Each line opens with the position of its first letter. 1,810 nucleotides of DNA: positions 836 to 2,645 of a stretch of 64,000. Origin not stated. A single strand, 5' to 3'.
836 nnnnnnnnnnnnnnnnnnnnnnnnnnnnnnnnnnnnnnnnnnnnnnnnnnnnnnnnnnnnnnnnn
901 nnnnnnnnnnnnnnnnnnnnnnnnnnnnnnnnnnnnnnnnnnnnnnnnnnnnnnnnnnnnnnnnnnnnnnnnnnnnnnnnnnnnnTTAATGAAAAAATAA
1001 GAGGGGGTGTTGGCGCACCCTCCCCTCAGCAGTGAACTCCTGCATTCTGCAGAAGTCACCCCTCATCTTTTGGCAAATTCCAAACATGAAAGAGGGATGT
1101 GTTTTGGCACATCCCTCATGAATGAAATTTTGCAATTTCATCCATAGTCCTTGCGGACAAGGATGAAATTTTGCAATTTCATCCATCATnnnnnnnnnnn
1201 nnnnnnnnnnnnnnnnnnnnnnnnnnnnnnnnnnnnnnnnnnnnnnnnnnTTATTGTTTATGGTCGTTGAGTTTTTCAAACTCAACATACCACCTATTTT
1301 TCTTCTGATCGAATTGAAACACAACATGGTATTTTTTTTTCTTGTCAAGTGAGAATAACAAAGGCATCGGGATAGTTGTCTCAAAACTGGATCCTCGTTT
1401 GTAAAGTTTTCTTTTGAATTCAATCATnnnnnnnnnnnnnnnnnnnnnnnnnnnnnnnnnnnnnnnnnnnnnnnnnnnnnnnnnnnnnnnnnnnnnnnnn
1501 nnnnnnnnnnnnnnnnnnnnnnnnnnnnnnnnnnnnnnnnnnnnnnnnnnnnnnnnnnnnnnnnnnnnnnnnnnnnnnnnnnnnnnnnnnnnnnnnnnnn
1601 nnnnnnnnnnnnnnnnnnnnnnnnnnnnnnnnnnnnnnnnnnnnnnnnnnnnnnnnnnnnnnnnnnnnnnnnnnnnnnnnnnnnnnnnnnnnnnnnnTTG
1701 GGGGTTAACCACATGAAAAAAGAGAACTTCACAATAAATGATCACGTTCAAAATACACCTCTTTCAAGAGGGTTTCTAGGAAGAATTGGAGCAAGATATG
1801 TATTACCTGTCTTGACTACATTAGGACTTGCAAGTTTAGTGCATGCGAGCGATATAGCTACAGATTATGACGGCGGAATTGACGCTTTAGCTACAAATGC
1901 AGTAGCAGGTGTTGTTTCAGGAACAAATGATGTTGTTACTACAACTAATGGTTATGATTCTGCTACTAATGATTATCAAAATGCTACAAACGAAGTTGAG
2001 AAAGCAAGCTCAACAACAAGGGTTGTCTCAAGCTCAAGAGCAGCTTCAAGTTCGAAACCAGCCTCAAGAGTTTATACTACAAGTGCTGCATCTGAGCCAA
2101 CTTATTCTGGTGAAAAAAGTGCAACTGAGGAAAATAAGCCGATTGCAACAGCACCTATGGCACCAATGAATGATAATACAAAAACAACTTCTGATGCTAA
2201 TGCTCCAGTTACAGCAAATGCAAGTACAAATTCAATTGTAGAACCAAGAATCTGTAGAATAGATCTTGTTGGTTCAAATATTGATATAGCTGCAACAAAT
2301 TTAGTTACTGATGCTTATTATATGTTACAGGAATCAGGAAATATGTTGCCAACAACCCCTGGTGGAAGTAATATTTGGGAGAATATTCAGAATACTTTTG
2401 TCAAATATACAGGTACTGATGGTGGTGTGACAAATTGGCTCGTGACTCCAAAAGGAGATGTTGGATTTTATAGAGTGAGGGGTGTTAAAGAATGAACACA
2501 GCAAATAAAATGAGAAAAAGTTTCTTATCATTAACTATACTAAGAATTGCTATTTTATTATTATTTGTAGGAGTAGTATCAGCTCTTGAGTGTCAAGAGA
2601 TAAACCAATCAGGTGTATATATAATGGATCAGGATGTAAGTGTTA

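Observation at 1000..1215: GC-rich cluster of perfect hairpins and a duplicated 24-nt palindromic unit upstream of a small zinc-ribbon gene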

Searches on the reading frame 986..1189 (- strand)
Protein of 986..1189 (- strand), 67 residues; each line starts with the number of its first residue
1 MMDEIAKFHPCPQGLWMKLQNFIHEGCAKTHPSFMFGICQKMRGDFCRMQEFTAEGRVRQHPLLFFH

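Call 13: search_protein_families(library=pfam, proteins=[window:986-1189:-], max_evalue=0.01)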
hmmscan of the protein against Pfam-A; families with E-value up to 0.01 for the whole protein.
window:986-1189:- (67 aa): 0 families

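Call 14: search_protein_families(library=ncbifam, proteins=[window:986-1189:-], max_evalue=0.01)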
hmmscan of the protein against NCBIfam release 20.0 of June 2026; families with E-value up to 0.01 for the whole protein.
window:986-1189:- (67 aa): 0 families

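Call 84: find_homologous_proteins(query=window:986-1189:-, max_evalue=0.01)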
Query window:986-1189:- (67 aa): 1 proteins with E <= 0.01 among 1 candidates.
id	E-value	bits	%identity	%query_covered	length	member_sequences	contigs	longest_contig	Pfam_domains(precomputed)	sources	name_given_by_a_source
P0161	2.4e-41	156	100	99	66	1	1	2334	-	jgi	-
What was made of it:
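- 986..1189 (-): 67-aa ORF running through all the hairpins. It is not a conserved protein. Only a self-hit in 5.8 billion proteins (call 84).
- On Protein-coding gene (67-aa ORF): Self-hit only (call 84).
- The upstream ORF peptide is not conserved (call 84).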

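Call 88: search_protein_families(library=padloc, proteins=[window:986-1189:-], max_evalue=0.01)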
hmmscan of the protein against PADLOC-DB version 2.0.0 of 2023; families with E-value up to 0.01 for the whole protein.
window:986-1189:- (67 aa): 0 families
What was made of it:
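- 986..1189 (-): No Pfam, NCBIfam or PADLOC match (calls 13, 14, 88).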

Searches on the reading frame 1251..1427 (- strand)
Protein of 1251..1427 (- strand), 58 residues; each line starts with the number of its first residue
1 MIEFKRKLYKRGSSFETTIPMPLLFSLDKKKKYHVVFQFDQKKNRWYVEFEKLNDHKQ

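Call 13: search_protein_families(library=pfam, proteins=[window:1251-1427:-], max_evalue=0.01)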
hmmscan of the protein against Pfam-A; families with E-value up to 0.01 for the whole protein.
window:1251-1427:- (58 aa): 0 families

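Call 14: search_protein_families(library=ncbifam, proteins=[window:1251-1427:-], max_evalue=0.01)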
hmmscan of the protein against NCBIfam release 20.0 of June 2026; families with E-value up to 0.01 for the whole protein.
window:1251-1427:- (58 aa): 0 families

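Call 45: search_solved_structures(query=window:1254-1427:-, max_evalue=10, show_alignments=2)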
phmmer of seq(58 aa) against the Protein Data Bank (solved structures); distinct sequences matched with E-value up to 10: 2.
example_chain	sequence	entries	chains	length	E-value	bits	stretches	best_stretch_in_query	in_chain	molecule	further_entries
7oec_A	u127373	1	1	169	0.55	14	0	10-26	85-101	DNA polymerase II large subunit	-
5bkh_A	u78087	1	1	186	0.59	13.9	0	10-26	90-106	DNA polymerase II large subunit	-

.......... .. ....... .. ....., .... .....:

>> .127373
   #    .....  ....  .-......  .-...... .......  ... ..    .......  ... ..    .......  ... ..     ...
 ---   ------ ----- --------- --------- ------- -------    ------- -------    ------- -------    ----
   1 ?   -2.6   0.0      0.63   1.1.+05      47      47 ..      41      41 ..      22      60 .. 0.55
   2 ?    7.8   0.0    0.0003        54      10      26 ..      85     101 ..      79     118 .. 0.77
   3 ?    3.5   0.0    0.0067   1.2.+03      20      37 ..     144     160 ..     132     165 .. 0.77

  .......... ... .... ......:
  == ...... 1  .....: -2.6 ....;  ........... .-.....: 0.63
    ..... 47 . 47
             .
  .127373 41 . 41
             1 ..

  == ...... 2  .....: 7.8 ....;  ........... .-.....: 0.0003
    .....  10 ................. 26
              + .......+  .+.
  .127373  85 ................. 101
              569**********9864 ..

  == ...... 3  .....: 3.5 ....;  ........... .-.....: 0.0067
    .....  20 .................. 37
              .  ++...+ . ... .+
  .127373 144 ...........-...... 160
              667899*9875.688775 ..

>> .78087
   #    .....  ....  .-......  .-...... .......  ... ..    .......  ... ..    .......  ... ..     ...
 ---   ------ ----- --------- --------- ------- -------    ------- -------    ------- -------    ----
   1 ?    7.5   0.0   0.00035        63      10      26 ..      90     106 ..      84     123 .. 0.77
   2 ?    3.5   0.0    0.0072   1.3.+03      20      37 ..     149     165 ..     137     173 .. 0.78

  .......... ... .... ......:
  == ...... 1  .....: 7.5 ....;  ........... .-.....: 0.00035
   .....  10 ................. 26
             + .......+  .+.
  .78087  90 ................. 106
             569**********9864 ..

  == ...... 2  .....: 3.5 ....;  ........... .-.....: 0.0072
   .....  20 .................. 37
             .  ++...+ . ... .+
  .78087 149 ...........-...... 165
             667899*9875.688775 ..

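Call 46: search_protein_families(library=pfam, proteins=[window:1254-1427:-], max_evalue=10)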
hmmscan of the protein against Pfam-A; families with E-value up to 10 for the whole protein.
seq(58 aa): 0 families

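Call 48: find_homologous_proteins(query=window:1251-1427:-, max_evalue=0.001)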
Query window:1251-1427:- (58 aa): 1082 proteins with E <= 0.001 among 1082 candidates; the best 120 are listed.
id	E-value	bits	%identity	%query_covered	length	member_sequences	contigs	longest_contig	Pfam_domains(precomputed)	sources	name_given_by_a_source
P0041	1.2e-31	124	100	100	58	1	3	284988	-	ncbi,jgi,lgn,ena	-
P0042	2.0e-23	98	78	100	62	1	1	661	-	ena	-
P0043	5.6e-23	97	83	90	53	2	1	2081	-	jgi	-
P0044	8.7e-23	96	81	90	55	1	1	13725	-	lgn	-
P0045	2.2e-22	95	80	93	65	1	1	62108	-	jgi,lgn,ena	jgi:hypothetical protein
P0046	2.9e-22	95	74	100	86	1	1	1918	-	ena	-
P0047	4.1e-22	94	72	100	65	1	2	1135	-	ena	-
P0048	4.7e-22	94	78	86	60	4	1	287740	-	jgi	jgi:hypothetical protein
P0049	7.5e-22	93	79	91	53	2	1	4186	-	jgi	jgi:hypothetical protein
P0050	8.8e-22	93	74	98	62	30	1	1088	-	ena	-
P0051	8.9e-22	93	76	93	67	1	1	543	-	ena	-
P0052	1.2e-21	93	79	91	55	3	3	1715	-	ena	-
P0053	1.4e-21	93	75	97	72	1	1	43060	-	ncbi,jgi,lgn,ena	-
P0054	1.4e-21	93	69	100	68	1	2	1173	-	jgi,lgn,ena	-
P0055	1.5e-21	92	70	98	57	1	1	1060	-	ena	-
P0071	3.0e-21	92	71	97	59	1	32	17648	-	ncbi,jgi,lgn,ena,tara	jgi:hypothetical protein|tara:strand:- start:1063 stop:1242 length:180 start_codon:yes stop_codon:ye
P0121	1.7e-20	89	67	100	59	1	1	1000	-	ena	-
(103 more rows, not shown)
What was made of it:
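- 1251..1427 (-): 58-aa gene, the first gene of the unit. It has a promoter-like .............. box about 20 nt upstream and no Shine-Dalgarno sequence. The family has more than 1000 clusters at 65-80% identity in Woese-/Nanoarchaeota (call 48).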

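Call 69: predict_structure(alignment_id=A3)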
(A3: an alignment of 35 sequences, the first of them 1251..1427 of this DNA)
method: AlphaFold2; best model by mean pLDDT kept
length: 58 residues; sequences in the alignment: 35
mean_pLDDT: 66.2   pTM: 0.39
mean pLDDT of the five models: 66.2, 64.2, 64.1, 62.9, 59.6
residues with pLDDT >= 90: 0; 70-90: 29; 50-70: 20; < 50: 9
segments of 3 or more residues with pLDDT < 50: 1-3, 56-58
pLDDT, mean of each block of 10 residues (from residue 1): 50 53 69 78 83 63
secondary structure, 60 per line:
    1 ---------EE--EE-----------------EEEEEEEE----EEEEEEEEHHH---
elements in order: E33-40 E45-52

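Call 79: find_encoding_contigs(protein=P0071, flank=1200, max_places=10)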
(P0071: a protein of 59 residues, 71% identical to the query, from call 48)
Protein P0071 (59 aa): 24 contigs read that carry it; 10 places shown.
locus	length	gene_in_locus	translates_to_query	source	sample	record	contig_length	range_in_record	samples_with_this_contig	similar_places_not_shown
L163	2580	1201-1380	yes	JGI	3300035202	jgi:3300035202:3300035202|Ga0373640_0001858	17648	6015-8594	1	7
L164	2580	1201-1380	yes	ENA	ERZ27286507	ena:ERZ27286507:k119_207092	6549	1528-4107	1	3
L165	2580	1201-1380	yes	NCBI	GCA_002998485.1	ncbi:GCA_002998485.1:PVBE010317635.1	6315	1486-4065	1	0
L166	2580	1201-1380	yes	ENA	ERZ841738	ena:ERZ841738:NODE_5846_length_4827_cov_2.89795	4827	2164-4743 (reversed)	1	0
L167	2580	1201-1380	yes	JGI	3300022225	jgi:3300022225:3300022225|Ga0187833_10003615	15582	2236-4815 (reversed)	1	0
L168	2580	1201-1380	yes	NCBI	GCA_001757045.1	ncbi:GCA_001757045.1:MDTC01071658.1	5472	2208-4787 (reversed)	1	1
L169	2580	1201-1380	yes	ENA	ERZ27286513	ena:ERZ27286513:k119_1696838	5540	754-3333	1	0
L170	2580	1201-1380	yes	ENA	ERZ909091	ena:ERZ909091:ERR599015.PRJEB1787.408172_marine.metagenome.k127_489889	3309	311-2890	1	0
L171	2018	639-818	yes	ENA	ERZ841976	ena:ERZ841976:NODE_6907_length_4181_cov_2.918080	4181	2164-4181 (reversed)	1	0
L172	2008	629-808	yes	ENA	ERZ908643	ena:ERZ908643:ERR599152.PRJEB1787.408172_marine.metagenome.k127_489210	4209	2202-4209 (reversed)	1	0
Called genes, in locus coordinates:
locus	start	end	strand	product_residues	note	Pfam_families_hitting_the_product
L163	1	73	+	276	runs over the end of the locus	PF03946:Ribosomal_L11_N, PF00298:Ribosomal_L11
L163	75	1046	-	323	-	PF04414:tRNA_deacylase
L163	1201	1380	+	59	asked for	-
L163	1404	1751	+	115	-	-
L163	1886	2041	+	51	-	-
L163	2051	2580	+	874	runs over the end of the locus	PF00690:Cation_ATPase_N, PF00122:E1-E2_ATPase, PF08282:Hydrolase_3 (faint), PF00702:Hydrolase, PF13246:Cation_ATPase, PF12710:HAD (weak), PF00689:Cation_ATPase_C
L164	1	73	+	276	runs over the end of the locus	PF03946:Ribosomal_L11_N, PF00298:Ribosomal_L11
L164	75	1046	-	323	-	PF04414:tRNA_deacylase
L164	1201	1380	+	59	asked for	-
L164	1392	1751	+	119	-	-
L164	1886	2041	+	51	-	-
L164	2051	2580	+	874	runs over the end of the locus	PF00690:Cation_ATPase_N, PF00122:E1-E2_ATPase, PF08282:Hydrolase_3 (faint), PF00702:Hydrolase, PF13246:Cation_ATPase, PF12710:HAD (weak), PF00689:Cation_ATPase_C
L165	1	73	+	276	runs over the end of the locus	PF03946:Ribosomal_L11_N, PF00298:Ribosomal_L11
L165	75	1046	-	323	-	PF04414:tRNA_deacylase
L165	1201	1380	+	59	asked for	-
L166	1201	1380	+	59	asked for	-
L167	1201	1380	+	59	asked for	-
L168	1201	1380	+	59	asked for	-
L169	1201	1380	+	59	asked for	-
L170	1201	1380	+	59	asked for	-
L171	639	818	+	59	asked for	-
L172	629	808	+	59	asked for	-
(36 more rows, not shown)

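Call 82: fold_search(model_id=the predicted structure, library=pdb)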
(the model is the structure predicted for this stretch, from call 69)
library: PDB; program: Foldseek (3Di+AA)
matches with E <= 10: 136; with E <= 0.001: 0
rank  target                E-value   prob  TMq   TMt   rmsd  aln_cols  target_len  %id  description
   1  9gs9_H                2.0e+00  0.08  0.27  0.10  12.2        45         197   13  Tn7016 PseCAST QCascade (released 2024-10-16)
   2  7w5z_C3               2.9e+00  0.47  0.33  0.04   0.7        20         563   20  Cryo-EM structure of Tetrahymena thermophila mitochondrial complex IV, composite dimer model (released 2022-04-06)
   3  5grs_I                3.5e+00  0.15  0.31  0.29   2.9        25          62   12  Complex structure of the fission yeast SREBP-SCAP binding domains (released 2016-12-14)
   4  7yfz_h                4.0e+00  0.08  0.27  0.17  10.1        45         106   20  Cyanophage Pam3 baseplate proteins (released 2023-01-18)
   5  9j9h_AE               4.0e+00  0.06  0.28  0.12  15.2        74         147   15  High-resolution cryo-EM structure of the Plasmodium falciparum 80S ribosome bound to RACK1 and E-tRNA (released 2025-06-04)
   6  3eiv_C                4.2e+00  0.09  0.28  0.17   2.4        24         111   25  Crystal Structure of Single-stranded DNA-binding protein from Streptomyces coelicolor (released 2009-09-08)
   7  3nfg_C                4.2e+00  0.03  0.24  0.17  18.0        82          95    8  Crystal structure of Dimerization module of RNA polymerase I subcomplex A49/A34.5 (released 2010-09-08)
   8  8r6f_L                4.5e+00  0.20  0.34  0.14   1.3        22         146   14  CryoEM structure of wheat 40S ribosomal subunit, body domain (released 2023-12-27)
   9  2k2j_MODEL_1_A        4.5e+00  0.11  0.32  0.18   5.9        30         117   17  NMR solution structure of the split PH domain from Phospholipase C gamma 2 (released 2008-09-09)
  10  4u3m_C1               4.8e+00  0.12  0.33  0.13   5.4        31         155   10  Crystal structure of Anisomycin bound to the yeast 80S ribosome (released 2014-10-22)
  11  8yld_SX               5.1e+00  0.16  0.34  0.15   1.3        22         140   14  State 4a (S4a) of yeast 80S ribosome bound to 2 tRNAs and open eEF3 and eEF2 during translocation (released 2024-12-11)
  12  7uix_F                5.1e+00  0.12  0.30  0.03   1.4        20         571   25  ClpAP complex bound to ClpS N-terminal extension, class I (released 2022-11-09)
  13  6lnb_A                5.1e+00  0.04  0.28  0.09  16.2        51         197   14  CryoEM structure of Cascade-TniQ-dsDNA complex (released 2020-02-19)
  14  6zu5_SL0              5.5e+00  0.16  0.32  0.14   1.0        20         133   20  Structure of the Paranosema locustae ribosome in complex with Lso2 (released 2020-11-04)
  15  8pnn_M                5.5e+00  0.16  0.33  0.15   1.4        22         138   14  80S yeast ribosome in complex with Bromolissoclimide (released 2025-05-28)
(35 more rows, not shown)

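Call 88: search_protein_families(library=padloc, proteins=[window:1251-1427:-], max_evalue=0.01)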
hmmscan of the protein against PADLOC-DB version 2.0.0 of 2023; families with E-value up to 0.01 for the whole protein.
window:1251-1427:- (58 aa): 0 families

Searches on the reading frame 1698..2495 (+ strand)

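Call 13: search_protein_families(library=pfam, proteins=[window:1698-2495:+], max_evalue=0.01)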
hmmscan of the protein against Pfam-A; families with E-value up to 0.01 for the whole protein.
window:1698-2495:+ (265 aa): 1 family
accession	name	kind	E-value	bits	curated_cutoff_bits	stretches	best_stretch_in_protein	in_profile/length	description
PF10428.14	SOG2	-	0.0075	16.2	26.9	1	89-210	237-347/475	RAM signalling pathway protein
